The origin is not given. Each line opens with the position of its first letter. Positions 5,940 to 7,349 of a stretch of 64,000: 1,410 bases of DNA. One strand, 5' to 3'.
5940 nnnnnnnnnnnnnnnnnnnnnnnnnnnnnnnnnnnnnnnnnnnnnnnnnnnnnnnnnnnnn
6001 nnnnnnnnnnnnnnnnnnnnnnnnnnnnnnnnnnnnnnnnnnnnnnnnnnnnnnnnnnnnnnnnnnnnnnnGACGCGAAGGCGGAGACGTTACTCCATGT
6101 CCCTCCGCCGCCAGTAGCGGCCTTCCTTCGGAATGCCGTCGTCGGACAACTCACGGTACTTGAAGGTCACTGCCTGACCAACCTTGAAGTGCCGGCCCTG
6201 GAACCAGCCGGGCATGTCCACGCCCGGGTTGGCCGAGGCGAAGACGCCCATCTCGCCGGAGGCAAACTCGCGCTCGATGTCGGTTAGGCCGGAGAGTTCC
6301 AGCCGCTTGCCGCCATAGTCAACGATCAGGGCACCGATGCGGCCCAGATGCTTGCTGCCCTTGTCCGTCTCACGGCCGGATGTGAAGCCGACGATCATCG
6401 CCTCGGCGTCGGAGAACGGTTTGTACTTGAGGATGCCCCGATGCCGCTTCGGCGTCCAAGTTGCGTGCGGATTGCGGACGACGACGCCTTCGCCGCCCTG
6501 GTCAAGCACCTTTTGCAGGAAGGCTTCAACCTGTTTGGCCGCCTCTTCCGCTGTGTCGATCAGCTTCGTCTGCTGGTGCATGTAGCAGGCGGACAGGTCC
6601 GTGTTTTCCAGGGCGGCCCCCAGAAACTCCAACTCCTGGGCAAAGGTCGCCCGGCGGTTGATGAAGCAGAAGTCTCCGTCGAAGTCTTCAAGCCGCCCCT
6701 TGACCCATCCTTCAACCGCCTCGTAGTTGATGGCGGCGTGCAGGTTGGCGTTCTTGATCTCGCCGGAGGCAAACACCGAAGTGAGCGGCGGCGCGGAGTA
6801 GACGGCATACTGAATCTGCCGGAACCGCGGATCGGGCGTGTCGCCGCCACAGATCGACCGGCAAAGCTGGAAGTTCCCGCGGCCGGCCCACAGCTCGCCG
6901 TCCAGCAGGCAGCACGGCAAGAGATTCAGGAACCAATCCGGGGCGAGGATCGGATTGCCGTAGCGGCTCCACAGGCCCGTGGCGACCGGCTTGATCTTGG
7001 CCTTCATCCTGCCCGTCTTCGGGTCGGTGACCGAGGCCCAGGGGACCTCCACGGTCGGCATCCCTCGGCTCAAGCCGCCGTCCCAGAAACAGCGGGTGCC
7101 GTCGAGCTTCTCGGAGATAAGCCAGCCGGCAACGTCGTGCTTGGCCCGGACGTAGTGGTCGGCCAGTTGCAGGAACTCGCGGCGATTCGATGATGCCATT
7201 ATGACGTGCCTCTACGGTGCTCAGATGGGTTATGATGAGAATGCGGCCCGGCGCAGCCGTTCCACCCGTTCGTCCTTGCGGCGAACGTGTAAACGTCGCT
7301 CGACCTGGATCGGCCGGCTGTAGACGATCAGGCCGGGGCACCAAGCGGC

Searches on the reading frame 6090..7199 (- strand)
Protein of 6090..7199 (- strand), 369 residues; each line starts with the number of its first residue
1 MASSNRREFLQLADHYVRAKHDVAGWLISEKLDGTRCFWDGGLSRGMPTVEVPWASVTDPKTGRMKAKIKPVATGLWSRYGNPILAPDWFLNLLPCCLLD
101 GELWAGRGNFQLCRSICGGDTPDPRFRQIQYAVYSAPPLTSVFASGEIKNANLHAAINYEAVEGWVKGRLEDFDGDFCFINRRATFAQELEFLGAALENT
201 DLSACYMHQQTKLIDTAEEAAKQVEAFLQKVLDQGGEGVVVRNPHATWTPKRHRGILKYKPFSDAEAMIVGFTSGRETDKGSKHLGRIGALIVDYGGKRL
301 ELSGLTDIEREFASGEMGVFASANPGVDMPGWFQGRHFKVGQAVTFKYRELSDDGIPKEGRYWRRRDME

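Call 5: search_protein_families(library=pfam, proteins=[window:6090-7199:-], max_evalue=0.01)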
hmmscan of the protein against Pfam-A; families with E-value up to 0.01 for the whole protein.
window:6090-7199:- (369 aa): 3 families
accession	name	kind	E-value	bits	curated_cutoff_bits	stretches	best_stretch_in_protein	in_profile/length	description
PF14743.12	DNA_ligase_OB_2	-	2.3e-07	31.2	28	1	283-366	5-66/66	DNA ligase OB-like domain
PF01068.26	DNA_ligase_A_M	-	4e-06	27.1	26.2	1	220-260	163-204/204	ATP dependent DNA ligase domain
PF09414.15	RNA_ligase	-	0.0018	18.9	27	0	195-260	112-171/171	RNA ligase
